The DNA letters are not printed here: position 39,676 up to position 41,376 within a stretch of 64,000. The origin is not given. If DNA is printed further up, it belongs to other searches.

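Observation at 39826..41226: RelA/SpoT-type alarmone synthetase homologue in a DPANN-like archaeon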

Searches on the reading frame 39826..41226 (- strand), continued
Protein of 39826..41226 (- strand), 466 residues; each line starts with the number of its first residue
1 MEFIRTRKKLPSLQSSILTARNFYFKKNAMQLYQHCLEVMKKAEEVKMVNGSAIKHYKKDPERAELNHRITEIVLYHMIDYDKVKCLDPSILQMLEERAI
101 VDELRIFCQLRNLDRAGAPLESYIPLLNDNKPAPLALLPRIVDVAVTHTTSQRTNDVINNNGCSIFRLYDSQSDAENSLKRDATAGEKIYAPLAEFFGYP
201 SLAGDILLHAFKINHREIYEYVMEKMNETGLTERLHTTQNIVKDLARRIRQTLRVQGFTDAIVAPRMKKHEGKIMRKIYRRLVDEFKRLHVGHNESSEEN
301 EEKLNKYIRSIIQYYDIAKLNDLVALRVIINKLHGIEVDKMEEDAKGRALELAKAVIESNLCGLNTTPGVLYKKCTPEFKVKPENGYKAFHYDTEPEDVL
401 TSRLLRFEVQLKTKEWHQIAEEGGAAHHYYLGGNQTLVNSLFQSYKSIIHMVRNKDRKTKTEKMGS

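Call 24: list_cluster_members(proteins=[P0001, P0010, P0013, P0016, P0020, P0026, P0032, P0036, P0042, P0046])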
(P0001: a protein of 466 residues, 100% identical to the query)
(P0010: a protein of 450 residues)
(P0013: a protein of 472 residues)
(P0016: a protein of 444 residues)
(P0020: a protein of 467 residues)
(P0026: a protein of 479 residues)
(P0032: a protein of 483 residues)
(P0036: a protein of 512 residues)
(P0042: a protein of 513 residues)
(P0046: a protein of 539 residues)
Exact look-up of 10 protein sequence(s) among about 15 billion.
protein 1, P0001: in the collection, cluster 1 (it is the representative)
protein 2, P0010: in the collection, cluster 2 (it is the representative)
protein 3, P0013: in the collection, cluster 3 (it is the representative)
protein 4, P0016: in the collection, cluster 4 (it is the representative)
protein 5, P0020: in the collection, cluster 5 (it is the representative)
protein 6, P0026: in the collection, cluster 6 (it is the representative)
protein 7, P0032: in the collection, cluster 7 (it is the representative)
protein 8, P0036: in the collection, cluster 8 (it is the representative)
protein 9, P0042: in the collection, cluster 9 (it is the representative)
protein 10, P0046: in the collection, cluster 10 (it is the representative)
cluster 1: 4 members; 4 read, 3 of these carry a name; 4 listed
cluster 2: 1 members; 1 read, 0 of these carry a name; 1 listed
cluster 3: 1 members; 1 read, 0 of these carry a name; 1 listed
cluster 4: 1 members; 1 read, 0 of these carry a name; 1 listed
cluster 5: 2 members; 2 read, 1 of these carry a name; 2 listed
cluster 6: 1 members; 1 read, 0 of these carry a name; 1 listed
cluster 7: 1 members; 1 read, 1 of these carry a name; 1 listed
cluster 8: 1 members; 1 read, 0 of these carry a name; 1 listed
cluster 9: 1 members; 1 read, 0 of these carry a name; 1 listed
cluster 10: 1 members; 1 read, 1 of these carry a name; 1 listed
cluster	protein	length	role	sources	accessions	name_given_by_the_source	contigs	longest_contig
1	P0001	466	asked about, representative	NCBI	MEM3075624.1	MAG: hypothetical protein QW590_02265 [Candidatus Bilamarchaeaceae archaeon]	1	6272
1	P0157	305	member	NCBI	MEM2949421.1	MAG: hypothetical protein QXT05_03450, partial [Candidatus Bilamarchaeaceae archaeon]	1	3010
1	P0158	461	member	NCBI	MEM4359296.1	MAG: hypothetical protein QXT45_02075 [Candidatus Bilamarchaeaceae archaeon]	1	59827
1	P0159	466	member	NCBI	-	-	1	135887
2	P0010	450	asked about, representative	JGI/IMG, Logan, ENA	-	-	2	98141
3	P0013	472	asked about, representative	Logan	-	-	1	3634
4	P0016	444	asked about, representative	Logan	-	-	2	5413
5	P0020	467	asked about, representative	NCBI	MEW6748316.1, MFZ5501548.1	MAG: hypothetical protein AB1295_01260 [Candidatus Micrarchaeota archaeon]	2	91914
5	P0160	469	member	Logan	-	-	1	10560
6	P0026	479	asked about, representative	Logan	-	-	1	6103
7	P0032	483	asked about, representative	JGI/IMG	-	hypothetical protein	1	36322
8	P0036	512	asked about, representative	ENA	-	-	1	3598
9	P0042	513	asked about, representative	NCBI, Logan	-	-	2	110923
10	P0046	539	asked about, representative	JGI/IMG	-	ppGpp synthetase/RelA/SpoT-type nucleotidyltranferase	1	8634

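Call 28: search_protein_families(library=pfam, alignment_id=A2, max_evalue=0.01)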
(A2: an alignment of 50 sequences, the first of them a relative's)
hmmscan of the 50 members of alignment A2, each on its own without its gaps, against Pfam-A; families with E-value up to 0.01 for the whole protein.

A. member 1, P0001 (466 aa): 1 family
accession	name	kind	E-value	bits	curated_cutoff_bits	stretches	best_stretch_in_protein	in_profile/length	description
PF04607.23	RelA_SpoT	-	5e-08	33.7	27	1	316-431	19-109/113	Region found in RelA / SpoT proteins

B. families by the number of members that match (of 50 scanned): 4 families
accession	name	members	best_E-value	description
PF04607.23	RelA_SpoT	48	8.7e-18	Region found in RelA / SpoT proteins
PF02728.21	Cu_amine_oxidN3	1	0.0013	Copper amine oxidase, N3 domain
PF13328.12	HD_4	1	0.0036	HD domain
PF03070.21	TENA_THI-4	1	0.0056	TENA/THI-4/PQQC family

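Call 30: find_related_loci(query=A1, collection=genome_contigs, flank=6000)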
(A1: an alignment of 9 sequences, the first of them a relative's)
Query A1 (466 aa) in genome_contigs; peptide patterns used: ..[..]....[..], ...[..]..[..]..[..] (x = any residue, [..] = any of these).
52 stretches matched a pattern; 2 encode a relative of the query (tblastn E <= 1e-3); 2 distinct loci.
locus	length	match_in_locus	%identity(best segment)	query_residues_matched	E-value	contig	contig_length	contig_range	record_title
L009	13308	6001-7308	45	7-456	5e-119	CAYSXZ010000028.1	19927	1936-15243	MAG TPA_asm: Candidatus Micrarchaeota archaeon isolate SRP231805_co4_6 genome assembly, contig: k141_433300, whole genom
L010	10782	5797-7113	39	11-456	3e-94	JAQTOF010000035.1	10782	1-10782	MAG: Candidatus ainarchaeum sp. isolate STA_81 NODE_12436_length_10782_cov_3.225246_Sandtown_A, whole genome shotgun seq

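Call 31: list_cluster_members(proteins=[P0044, P0047, P0048, P0050, P0052, P0057, P0063, P0067, P0070, P0075])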
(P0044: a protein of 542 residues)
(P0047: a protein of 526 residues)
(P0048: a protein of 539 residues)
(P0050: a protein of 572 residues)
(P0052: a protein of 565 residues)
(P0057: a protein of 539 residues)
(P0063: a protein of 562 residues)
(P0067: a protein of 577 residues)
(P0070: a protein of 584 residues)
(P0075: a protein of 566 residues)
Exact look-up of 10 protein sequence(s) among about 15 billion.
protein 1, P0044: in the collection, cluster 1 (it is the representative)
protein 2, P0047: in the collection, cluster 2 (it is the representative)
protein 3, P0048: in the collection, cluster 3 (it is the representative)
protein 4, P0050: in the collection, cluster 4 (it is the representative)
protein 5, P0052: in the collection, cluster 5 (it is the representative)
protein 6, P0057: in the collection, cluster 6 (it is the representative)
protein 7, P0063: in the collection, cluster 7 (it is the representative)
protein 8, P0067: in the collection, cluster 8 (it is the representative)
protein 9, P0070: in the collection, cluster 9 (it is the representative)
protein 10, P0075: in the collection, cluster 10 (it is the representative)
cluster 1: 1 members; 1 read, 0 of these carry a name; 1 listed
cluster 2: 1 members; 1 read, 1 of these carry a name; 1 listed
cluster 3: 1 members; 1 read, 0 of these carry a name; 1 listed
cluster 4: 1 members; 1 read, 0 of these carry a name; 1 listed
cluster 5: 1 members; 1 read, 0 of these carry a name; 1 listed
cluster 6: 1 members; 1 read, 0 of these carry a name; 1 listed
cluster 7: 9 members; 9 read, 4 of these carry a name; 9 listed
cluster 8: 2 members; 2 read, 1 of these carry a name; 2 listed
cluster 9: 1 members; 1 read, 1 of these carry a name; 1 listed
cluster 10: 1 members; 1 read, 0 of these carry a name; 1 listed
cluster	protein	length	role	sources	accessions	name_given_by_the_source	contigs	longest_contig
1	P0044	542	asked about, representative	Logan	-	-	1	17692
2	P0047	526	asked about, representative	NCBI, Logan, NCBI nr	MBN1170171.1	bifunctional (p)ppGpp synthetase/guanosine-3',5'-bis(diphosphate) 3'-pyrophosphohydrolase ...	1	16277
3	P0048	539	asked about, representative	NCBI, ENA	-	-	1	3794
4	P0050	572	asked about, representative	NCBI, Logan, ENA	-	-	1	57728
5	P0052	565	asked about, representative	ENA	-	-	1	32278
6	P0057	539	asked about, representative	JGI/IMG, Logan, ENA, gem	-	-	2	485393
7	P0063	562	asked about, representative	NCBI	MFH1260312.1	MAG: hypothetical protein ABII39_00080 [Candidatus Micrarchaeota archaeon]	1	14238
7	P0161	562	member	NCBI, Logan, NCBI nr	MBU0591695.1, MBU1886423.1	hypothetical protein KKG55_01700 [Candidatus Micrarchaeota archaeon] | hypothetical protein [Candidatus Micrarchaeota archaeon]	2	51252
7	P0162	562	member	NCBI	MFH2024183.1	MAG: hypothetical protein ABIJ10_07760 [Candidatus Micrarchaeota archaeon]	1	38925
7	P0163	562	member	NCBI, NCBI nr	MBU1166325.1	hypothetical protein KKF81_05210 [Candidatus Micrarchaeota archaeon] | hypothetical protein [Candidatus Micrarchaeota archaeon]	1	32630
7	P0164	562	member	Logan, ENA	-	-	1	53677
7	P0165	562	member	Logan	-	-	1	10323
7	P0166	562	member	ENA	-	-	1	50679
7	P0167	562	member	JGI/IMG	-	-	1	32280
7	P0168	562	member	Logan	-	-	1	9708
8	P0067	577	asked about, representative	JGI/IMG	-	hypothetical protein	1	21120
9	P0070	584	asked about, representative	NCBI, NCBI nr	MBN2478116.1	hypothetical protein JXB01_02380 [Candidatus Micrarchaeota archaeon] | hypothetical protein [Candidatus Micrarchaeota archaeon]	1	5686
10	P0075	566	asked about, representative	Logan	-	-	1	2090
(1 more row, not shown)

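Call 38: search_solved_structures(query=A2, max_evalue=0.01, show_alignments=3)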
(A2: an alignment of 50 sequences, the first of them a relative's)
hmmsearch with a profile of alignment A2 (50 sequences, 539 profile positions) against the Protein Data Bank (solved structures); distinct sequences matched with E-value up to 0.01: 23.
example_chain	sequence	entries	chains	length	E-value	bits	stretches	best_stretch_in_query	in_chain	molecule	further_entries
5iqr_8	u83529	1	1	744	1.7e-20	76.4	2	342-425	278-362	GTP pyrophosphokinase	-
5kps_A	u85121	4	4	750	1.8e-20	76.3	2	342-425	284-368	GTP pyrophosphokinase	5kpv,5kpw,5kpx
5l3p_z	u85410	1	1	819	2.5e-20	75.9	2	342-425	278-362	GTP pyrophosphokinase,GTP pyrophosphokinase,GTP pyrophosphokinase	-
6yxa_A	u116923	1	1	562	8.9e-19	70.7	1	177-533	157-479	GTP pyrophosphokinase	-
8acu_A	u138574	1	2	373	6.4e-18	67.9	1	177-425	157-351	GTP pyrophosphokinase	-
7ohg_A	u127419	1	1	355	1.6e-16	63.3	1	178-408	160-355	Guanosine-3',5'-bis(Diphosphate) 3'-pyrophosphohydrolase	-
6s2t_A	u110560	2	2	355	1.6e-16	63.3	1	178-408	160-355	(P)ppGpp synthetase I, SpoT/RelA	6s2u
6s2v_A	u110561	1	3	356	1.6e-16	63.3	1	178-408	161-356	(P)ppGpp synthetase I, SpoT/RelA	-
7oiw_A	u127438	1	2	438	5.1e-16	61.6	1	182-450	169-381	GTP pyrophosphokinase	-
9s6k_B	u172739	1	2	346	5.3e-16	61.6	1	181-413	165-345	GTP pyrophosphokinase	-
1vj7_A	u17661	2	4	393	8.9e-16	60.8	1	177-431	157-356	Bifunctional RELA/SPOT | Bifunctional (p)ppGpp synthase/hydrolase RelA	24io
5xnx_A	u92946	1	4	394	7.6e-13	51.2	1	180-424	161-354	Bifunctional (p)ppGpp synthase/hydrolase RelA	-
8fr8_I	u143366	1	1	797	1.2e-11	47.1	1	180-423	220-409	GTP pyrophosphokinase RelA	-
6fgk_A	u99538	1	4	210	1.3e-08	37.1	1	322-411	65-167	GTP pyrophosphokinase YwaC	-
6fgj_A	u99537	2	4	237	2.7e-07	32.8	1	325-410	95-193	GTP pyrophosphokinase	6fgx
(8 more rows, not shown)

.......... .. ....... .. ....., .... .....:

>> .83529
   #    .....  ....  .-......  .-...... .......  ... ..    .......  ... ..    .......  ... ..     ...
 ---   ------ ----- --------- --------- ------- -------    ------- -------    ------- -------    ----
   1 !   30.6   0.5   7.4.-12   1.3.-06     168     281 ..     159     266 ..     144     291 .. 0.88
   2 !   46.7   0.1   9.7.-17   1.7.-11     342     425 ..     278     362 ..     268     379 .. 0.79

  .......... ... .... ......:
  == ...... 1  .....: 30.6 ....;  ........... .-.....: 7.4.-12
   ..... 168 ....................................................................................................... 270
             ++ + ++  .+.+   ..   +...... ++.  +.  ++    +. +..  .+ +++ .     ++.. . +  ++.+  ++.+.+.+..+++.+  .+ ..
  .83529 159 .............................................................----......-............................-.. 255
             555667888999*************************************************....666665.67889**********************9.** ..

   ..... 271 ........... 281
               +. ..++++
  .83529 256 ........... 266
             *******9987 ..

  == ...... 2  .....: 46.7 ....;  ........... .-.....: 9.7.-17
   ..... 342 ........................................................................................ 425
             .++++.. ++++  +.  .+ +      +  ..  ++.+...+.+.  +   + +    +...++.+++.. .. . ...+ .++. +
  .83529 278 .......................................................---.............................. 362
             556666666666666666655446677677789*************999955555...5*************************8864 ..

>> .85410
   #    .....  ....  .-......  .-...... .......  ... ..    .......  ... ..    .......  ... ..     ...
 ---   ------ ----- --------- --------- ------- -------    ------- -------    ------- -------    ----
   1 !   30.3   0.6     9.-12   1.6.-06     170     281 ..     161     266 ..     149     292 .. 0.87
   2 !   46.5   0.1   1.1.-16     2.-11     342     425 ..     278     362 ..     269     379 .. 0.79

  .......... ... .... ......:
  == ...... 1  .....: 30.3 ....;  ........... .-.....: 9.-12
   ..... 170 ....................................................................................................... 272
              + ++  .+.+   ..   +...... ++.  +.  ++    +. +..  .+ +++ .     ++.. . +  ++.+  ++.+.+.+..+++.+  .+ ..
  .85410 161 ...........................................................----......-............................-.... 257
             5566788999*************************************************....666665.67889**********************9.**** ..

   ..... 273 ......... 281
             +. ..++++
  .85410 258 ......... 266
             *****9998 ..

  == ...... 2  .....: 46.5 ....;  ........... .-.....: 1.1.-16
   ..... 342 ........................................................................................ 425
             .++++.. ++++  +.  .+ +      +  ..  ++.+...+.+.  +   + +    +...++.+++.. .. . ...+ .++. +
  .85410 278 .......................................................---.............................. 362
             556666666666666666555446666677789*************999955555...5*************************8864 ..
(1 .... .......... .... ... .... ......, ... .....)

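Call 40: find_homologous_proteins(query=A2, max_evalue=0.00001)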
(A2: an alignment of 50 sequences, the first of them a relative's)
Query A2 (50 sequences) (466 aa, profile of the alignment): 13 proteins with E <= 0.00001 among 8000 candidates.
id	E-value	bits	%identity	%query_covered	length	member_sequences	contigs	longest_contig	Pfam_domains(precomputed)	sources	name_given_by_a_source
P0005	2.0e-177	609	45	96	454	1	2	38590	PF04607.24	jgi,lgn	-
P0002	3.5e-176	605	47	97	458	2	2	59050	PF04607.24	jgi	-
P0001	3.7e-164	565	100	100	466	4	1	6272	PF04607.24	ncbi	ncbi:MAG: hypothetical protein QW590_02265 [Candidatus Bilamarchaeaceae archaeon]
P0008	4.5e-164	565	43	97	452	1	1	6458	PF04607.24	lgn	-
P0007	1.2e-162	560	43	91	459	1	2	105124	PF04607.24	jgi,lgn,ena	-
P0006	5.4e-160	552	44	90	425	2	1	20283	PF04607.24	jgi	-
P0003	1.4e-159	550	46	97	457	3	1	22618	PF04607.24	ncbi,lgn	-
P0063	4.4e-127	443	22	86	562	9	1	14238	PF04607.24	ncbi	ncbi:MAG: hypothetical protein ABII39_00080 [Candidatus Micrarchaeota archaeon]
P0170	5.3e-19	86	25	54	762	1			PF04607.24,PF13328.13,PF19296.6,PF02824.28,PF01966.29,PF13291.13,PF28438.1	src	-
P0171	2.9e-18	84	35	10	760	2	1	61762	PF04607.24,PF13328.13,PF19296.6,PF02824.28,PF01966.29,PF13291.13,PF28438.1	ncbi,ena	-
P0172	3.3e-15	74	37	11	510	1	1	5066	PF04607.24,PF13328.13,PF02824.28,PF01966.29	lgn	-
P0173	5.0e-11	60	24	52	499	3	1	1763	PF04607.24,PF13328.13,PF02824.28,PF01966.29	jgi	-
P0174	7.9e-9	53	26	25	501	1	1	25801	PF04607.24,PF13328.13,PF02824.28,PF01966.29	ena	-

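Call 41: search_protein_families(library=pfam, proteins=[P0079, P0081, P0083, P0086, P0084, P0088, P0092, P0100, P0061, P0073], max_evalue=0.001)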
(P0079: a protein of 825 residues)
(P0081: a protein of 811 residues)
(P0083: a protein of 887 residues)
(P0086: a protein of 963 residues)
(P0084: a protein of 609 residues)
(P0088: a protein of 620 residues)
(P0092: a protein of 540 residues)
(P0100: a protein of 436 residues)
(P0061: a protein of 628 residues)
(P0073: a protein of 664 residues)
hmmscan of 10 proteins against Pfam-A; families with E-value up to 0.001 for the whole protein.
P0079 (825 aa): 2 families
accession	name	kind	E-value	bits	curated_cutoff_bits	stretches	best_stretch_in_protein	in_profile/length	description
PF04607.23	RelA_SpoT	-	4.9e-23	82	27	1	539-694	1-111/113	Region found in RelA / SpoT proteins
PF13328.12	HD_4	-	1.3e-07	31.9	27.2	1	363-473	58-155/156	HD domain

P0081 (811 aa): 2 families
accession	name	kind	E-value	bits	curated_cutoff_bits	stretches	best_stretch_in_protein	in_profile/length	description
PF04607.23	RelA_SpoT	-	6.8e-24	84.8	27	1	486-642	1-112/113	Region found in RelA / SpoT proteins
PF13328.12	HD_4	-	2.2e-05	24.7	27.2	1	322-420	70-155/156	HD domain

P0083 (887 aa): 1 family
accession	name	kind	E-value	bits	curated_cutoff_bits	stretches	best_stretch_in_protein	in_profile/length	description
PF04607.23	RelA_SpoT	-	1.4e-25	90.2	27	1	526-681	1-110/113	Region found in RelA / SpoT proteins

P0086 (963 aa): 2 families
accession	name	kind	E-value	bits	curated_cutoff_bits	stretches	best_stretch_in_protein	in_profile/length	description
PF04607.23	RelA_SpoT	-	8.6e-24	84.4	27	1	688-843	1-111/113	Region found in RelA / SpoT proteins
PF13328.12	HD_4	-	1.3e-06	28.7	27.2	1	493-622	61-155/156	HD domain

P0084 (609 aa): 1 family
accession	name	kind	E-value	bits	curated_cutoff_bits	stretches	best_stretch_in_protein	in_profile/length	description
PF04607.23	RelA_SpoT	-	6.8e-21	75.1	27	1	347-501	1-110/113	Region found in RelA / SpoT proteins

P0088 (620 aa): 2 families
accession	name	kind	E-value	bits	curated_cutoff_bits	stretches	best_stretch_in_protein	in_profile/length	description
PF04607.23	RelA_SpoT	-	2.3e-22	79.9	27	1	335-495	1-111/113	Region found in RelA / SpoT proteins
PF13328.12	HD_4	-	9.9e-06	25.8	27.2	1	165-269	63-155/156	HD domain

P0092 (540 aa): 1 family
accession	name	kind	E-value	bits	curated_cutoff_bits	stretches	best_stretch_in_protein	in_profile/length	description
PF04607.23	RelA_SpoT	-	1.4e-24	86.9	27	1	257-387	2-111/113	Region found in RelA / SpoT proteins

P0100 (436 aa): 1 family
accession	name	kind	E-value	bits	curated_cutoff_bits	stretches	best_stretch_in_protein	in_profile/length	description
PF04607.23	RelA_SpoT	-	1.5e-22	80.4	27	1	155-311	2-111/113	Region found in RelA / SpoT proteins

P0061 (628 aa): 1 family
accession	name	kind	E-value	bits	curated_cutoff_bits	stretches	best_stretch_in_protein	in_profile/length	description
PF04607.23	RelA_SpoT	-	1.1e-14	55.1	27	1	425-485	54-111/113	Region found in RelA / SpoT proteins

P0073 (664 aa): 1 family
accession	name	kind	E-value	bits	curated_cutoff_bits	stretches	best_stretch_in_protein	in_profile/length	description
PF04607.23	RelA_SpoT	-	4.1e-07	30.7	27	1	454-528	60-111/113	Region found in RelA / SpoT proteins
